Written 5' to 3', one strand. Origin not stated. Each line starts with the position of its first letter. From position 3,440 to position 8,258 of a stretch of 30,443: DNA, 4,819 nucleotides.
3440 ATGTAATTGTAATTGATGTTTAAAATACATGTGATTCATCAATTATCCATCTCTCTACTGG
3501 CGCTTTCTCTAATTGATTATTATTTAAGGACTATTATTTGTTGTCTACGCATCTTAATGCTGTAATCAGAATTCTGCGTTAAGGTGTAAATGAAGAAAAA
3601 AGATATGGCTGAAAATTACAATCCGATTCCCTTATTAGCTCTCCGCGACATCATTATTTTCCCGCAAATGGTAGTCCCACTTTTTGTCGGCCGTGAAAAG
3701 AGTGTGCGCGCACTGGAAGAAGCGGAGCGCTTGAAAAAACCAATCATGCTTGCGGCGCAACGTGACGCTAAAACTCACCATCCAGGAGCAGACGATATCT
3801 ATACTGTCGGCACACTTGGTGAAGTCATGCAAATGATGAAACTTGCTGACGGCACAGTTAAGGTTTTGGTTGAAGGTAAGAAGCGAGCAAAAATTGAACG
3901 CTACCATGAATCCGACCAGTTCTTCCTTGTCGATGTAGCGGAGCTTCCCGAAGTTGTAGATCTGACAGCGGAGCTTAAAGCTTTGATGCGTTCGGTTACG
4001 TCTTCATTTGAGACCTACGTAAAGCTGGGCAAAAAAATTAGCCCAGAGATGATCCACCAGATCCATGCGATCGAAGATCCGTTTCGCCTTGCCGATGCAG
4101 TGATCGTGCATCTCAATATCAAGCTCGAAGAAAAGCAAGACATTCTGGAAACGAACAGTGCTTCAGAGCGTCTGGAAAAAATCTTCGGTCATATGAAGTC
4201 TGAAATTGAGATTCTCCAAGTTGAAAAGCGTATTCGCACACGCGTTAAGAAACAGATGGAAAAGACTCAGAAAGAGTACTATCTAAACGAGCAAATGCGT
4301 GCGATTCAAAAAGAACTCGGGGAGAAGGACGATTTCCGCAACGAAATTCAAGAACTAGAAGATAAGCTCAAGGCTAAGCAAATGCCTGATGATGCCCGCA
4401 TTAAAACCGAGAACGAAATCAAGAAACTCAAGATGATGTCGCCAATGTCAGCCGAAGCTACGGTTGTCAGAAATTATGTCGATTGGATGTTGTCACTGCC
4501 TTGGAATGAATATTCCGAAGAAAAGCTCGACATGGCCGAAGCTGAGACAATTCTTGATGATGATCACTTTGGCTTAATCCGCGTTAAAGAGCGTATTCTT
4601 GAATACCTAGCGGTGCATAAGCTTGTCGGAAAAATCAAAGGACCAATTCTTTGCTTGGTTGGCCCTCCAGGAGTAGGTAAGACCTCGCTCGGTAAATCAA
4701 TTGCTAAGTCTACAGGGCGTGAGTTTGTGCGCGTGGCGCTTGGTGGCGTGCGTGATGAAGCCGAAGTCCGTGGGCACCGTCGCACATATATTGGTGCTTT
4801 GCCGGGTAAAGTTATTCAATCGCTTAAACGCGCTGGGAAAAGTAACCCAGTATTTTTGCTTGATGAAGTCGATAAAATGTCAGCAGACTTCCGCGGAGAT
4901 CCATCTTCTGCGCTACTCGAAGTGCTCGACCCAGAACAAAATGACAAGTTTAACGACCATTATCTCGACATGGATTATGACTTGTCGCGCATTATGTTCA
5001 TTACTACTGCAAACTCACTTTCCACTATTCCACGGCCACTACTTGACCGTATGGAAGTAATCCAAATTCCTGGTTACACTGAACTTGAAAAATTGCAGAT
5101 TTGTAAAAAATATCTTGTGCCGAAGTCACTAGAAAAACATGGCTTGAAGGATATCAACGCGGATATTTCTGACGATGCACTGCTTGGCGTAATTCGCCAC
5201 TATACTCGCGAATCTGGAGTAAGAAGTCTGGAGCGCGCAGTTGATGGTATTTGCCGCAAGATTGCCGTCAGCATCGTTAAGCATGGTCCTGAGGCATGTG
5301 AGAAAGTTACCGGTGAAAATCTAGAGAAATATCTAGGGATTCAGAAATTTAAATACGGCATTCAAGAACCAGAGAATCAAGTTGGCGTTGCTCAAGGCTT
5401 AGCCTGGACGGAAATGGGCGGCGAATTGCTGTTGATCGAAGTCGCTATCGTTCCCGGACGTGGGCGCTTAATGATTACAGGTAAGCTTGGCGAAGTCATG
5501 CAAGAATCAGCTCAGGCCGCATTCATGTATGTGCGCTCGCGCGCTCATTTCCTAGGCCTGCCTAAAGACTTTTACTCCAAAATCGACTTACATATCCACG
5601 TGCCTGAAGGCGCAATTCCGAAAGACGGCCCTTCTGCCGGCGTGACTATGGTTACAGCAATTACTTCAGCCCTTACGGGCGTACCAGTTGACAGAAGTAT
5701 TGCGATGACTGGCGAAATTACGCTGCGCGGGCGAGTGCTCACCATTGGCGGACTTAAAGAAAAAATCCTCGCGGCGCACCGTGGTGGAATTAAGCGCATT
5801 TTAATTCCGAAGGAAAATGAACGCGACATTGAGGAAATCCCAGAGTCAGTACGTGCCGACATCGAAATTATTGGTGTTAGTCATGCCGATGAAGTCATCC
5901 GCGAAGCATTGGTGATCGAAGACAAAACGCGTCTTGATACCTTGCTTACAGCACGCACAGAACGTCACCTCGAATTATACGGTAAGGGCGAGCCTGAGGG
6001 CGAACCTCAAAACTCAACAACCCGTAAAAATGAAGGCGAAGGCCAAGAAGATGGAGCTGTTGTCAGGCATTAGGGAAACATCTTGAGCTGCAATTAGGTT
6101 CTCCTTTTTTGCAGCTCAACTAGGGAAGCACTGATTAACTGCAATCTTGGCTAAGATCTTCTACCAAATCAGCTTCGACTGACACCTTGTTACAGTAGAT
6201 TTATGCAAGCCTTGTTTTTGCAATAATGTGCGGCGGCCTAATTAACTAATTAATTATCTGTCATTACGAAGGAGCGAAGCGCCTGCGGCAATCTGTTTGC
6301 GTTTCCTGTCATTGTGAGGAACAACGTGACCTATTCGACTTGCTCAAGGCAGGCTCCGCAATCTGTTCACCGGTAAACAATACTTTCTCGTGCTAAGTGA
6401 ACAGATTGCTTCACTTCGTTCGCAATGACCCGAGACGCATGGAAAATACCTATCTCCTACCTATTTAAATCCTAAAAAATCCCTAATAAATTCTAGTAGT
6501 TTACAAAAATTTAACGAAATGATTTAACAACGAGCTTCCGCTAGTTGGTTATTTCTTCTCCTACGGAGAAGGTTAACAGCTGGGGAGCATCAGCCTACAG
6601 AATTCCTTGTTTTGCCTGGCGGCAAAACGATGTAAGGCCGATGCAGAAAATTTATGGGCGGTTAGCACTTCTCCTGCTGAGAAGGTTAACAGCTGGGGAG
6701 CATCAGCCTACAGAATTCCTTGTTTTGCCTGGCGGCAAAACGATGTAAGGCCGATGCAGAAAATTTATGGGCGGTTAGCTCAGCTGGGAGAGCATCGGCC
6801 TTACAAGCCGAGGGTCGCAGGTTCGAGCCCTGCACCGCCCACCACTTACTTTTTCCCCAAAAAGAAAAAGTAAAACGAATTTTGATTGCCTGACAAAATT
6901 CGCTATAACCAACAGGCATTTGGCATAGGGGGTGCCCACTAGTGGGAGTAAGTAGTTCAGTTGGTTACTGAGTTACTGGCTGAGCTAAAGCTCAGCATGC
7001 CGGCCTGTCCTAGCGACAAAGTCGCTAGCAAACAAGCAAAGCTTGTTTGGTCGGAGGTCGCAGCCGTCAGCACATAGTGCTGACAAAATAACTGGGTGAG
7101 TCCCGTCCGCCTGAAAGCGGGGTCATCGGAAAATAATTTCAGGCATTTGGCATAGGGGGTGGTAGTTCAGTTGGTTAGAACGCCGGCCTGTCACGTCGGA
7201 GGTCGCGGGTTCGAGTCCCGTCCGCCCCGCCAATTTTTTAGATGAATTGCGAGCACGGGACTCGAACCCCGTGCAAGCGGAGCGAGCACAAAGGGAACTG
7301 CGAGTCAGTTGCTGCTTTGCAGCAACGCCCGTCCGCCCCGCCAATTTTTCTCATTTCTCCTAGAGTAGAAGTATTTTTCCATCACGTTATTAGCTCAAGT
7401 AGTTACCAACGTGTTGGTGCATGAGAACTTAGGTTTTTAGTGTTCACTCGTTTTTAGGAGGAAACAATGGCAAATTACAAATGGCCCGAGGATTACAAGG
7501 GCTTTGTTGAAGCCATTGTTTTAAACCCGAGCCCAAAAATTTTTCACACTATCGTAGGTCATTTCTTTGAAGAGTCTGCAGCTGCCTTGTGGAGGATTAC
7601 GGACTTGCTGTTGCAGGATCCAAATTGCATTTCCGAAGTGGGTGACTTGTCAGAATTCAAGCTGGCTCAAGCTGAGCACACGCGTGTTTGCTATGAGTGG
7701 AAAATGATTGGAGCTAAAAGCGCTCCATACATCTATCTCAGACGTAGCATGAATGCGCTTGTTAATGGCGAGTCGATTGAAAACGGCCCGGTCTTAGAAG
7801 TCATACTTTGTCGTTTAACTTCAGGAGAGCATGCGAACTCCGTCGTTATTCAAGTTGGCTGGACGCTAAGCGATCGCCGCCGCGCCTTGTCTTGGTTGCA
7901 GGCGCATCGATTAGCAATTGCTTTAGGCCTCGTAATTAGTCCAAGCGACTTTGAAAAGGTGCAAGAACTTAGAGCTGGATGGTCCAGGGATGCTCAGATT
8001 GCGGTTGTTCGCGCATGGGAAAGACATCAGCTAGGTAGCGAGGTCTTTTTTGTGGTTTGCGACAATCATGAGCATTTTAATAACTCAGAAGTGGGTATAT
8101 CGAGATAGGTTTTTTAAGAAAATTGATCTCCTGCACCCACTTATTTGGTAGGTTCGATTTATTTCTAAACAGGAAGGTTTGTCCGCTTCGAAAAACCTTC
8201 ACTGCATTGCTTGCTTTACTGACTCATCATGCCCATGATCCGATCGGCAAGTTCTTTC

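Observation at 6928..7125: tRNA-Asp paralogue split by five perfect mini-hairpin insertions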

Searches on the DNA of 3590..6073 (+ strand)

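Call 60: search_rna_families(sources=[L083, L085, L088, L089, L087, L001, L081], threshold=gathering)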
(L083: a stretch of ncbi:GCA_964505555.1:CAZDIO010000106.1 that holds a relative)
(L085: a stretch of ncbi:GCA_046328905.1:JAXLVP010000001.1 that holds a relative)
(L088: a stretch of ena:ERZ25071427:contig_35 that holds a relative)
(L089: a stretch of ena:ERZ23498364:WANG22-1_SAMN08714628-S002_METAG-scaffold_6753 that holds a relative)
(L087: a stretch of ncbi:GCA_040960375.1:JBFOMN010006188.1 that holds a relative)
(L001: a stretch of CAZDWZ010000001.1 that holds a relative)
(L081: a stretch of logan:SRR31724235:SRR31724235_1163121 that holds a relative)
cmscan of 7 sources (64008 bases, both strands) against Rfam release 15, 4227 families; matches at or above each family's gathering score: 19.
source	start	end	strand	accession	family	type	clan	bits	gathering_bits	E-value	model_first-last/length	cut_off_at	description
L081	6406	6478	+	RF00005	tRNA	Gene; tRNA;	CL00001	76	29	6.9e-15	1-71/71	no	tRNA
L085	6695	6768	+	RF00005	tRNA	Gene; tRNA;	CL00001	75.4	29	1e-14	1-71/71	no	tRNA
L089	6104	6176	+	RF00005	tRNA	Gene; tRNA;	CL00001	75.3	29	1.1e-14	1-71/71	no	tRNA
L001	5428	5500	+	RF00005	tRNA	Gene; tRNA;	CL00001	73.5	29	3.5e-14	1-71/71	no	tRNA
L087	6167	6238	+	RF00005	tRNA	Gene; tRNA;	CL00001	73.4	29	3.6e-14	1-71/71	no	tRNA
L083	6659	6731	+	RF00005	tRNA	Gene; tRNA;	CL00001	71.8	29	9.9e-14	1-71/71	no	tRNA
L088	7155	7228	+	RF00005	tRNA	Gene; tRNA;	CL00001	71.8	29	9.9e-14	1-71/71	no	tRNA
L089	6414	6487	+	RF00005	tRNA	Gene; tRNA;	CL00001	71.8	29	9.9e-14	1-71/71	no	tRNA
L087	6276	6349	+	RF00005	tRNA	Gene; tRNA;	CL00001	71.6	29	1.1e-13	1-71/71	no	tRNA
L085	7451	7524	+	RF00005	tRNA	Gene; tRNA;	CL00001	70.4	29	2.5e-13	1-71/71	no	tRNA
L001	5623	5696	+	RF00005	tRNA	Gene; tRNA;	CL00001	69.7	29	3.8e-13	1-71/71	no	tRNA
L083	6929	7002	+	RF00005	tRNA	Gene; tRNA;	CL00001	67.7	29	1.4e-12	1-71/71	no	tRNA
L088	6618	6691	+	RF00005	tRNA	Gene; tRNA;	CL00001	63.7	29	1.7e-11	1-71/71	no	tRNA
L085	18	98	+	RF00005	tRNA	Gene; tRNA;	CL00001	56.5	29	1.6e-09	1-71/71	no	tRNA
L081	8303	8364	+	RF00005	tRNA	Gene; tRNA;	CL00001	47.6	29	4.6e-07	1-59/71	3'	tRNA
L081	1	76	+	RF00005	tRNA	Gene; tRNA;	CL00001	38.5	29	0.00015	7-71/71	5'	tRNA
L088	6244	6316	+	RF00005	tRNA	Gene; tRNA;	CL00001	32.8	29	0.0055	1-71/71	no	tRNA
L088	6431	6503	+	RF00005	tRNA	Gene; tRNA;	CL00001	32.8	29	0.0055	1-71/71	no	tRNA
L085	6975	7032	+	RF00005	tRNA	Gene; tRNA;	CL00001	29.8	29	0.037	7-64/71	no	tRNA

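Call 78: search_rna_families(sources=[L088], threshold=evalue, max_evalue=1)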
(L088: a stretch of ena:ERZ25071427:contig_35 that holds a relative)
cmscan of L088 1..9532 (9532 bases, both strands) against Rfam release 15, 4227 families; matches with E-value up to 1: 7.
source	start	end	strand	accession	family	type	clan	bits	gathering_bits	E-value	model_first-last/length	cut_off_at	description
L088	7155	7228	+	RF00005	tRNA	Gene; tRNA;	CL00001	71.8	29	1.5e-14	1-71/71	no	tRNA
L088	6618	6691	+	RF00005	tRNA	Gene; tRNA;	CL00001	63.7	29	2.6e-12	1-71/71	no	tRNA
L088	7193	7294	-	RF02194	HPnc0260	Gene; antisense;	-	38.5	59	0.18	1-156/156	no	Bacterial antisense RNA HPnc0260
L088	6244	6316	+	RF00005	tRNA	Gene; tRNA;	CL00001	32.8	29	0.00082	1-71/71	no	tRNA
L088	6431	6503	+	RF00005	tRNA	Gene; tRNA;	CL00001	32.8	29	0.00082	1-71/71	no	tRNA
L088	6989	7049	+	RF00005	tRNA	Gene; tRNA;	CL00001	27.3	29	0.027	1-71/71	no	tRNA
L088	6618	6692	-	RF04354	Plastid-ycf2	Cis-reg;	-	22.7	65.7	0.53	1-75/75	no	Plastid-ycf2 5UTR RNA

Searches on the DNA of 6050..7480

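Call 23: search_rna_families(source=window, start=6050, end=7480, threshold=evalue, max_evalue=10, show_alignments=6)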
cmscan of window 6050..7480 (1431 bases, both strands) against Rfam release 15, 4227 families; matches with E-value up to 10: 6.
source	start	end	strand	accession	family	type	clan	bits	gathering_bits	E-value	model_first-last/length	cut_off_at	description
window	6769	6841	+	RF00005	tRNA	Gene; tRNA;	CL00001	71.3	29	3e-15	1-71/71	no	tRNA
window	7156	7229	+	RF00005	tRNA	Gene; tRNA;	CL00001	69.7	29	8.4e-15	1-71/71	no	tRNA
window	6086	6202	-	RF02327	TtnuHACA20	Gene; snRNA; snoRNA; HACA-box;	-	20.7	100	1.5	1-123/123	no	Tetrahymena snoRNA TtnuHACA20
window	7156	7228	+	RF01684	mascRNA-menRNA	Gene;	-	17.7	42.5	1.9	1-56/56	no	MALAT1-associated small cytoplasmic RNA/MEN beta RNA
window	6737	6847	+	RF00391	RtT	Cis-reg;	-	15.5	45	7.8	1-130/130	no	RtT RNA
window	6431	6557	-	RF01295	SCARNA7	Gene; snRNA; snoRNA; scaRNA;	-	12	65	2.4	1-330/330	no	Small Cajal body-specific RNA 7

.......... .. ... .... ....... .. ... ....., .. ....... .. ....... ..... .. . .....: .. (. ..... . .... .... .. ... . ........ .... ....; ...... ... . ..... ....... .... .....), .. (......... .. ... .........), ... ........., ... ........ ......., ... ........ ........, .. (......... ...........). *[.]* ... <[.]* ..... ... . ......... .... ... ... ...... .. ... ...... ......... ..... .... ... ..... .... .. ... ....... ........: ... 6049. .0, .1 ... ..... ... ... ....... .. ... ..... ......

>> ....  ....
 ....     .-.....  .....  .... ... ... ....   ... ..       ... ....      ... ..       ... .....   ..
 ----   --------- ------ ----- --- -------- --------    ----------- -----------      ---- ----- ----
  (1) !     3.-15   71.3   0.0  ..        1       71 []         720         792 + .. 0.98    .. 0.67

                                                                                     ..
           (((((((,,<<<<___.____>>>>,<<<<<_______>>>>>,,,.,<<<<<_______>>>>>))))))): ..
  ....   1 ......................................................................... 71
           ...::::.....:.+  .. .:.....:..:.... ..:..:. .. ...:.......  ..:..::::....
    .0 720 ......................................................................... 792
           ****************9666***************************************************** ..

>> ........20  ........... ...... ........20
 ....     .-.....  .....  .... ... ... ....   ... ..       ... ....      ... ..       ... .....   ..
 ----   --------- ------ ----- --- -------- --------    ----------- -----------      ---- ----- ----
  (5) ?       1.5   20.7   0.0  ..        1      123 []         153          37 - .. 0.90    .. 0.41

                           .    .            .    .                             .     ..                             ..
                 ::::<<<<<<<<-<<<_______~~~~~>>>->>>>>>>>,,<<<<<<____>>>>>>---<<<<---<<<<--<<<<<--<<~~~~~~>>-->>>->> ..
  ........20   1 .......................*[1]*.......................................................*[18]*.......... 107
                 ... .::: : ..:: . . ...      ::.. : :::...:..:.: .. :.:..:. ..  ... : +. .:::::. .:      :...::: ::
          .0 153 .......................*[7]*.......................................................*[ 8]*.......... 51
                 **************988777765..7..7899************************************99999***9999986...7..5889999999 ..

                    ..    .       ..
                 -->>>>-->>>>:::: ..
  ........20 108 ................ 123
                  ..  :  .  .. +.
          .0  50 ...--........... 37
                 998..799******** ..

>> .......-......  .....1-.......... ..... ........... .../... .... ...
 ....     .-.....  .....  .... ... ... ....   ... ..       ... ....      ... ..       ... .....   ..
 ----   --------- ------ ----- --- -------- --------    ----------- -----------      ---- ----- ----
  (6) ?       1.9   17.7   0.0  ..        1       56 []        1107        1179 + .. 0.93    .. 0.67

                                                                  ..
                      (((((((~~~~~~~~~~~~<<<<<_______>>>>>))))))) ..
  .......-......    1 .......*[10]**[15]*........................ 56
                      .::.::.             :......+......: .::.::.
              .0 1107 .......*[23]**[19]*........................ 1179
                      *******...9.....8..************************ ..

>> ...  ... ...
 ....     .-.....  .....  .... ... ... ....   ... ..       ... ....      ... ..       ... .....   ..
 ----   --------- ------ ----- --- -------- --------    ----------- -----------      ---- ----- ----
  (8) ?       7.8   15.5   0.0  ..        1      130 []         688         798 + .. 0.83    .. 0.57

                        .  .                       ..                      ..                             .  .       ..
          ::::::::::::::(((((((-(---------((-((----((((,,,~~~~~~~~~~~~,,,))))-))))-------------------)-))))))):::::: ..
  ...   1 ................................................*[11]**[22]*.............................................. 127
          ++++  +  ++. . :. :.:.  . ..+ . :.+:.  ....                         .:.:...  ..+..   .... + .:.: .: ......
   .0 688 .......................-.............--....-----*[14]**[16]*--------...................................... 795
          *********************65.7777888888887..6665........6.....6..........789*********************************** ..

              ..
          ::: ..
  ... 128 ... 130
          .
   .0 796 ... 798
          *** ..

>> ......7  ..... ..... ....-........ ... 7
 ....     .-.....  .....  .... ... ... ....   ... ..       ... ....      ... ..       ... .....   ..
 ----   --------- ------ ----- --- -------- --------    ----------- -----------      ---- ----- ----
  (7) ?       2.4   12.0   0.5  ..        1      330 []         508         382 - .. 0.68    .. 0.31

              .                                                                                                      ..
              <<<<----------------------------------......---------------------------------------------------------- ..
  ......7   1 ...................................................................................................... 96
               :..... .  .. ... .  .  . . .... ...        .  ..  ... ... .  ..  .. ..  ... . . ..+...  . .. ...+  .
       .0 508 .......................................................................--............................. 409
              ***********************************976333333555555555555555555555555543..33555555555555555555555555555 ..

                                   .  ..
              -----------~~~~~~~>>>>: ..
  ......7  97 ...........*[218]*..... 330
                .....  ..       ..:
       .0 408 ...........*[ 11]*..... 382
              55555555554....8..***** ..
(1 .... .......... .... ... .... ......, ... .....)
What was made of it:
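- No Rfam family matches (calls 23, 60, 78).
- Tried and rejected: Rfam at permissive thresholds gave only tRNAs and noise (calls 23, 60, 78).
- On Intron-containing or split tRNA: There is no intron family in Rfam at E <= 10, and the inserts are only 17-40 nt (call 23).
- On RtT-type tRNA-linked repeats (RF00391): 15.5 bits against a 45-bit gathering score, and the match lies over tRNA-Val itself (call 23).
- No group I intron or tRNA match appears in Rfam at E <= 10 (call 23).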

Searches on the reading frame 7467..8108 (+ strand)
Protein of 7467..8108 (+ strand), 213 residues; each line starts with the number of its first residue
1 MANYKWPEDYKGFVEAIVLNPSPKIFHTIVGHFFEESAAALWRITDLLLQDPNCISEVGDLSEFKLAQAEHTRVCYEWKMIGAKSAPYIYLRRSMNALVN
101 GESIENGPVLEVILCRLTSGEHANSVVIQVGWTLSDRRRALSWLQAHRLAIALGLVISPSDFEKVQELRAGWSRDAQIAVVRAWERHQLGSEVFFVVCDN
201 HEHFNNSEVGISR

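Call 10: search_protein_families(library=pfam, proteins=[window:7467-8108:+])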
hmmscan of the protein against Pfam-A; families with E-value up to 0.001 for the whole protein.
window:7467-8108:+ (213 aa): 0 families

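Call 13: find_encoding_contigs(protein=window:7467-8108:+, flank=4000, max_places=10)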
Protein window:7467-8108:+ (213 aa): no gene with exactly this product is on record in the collection.
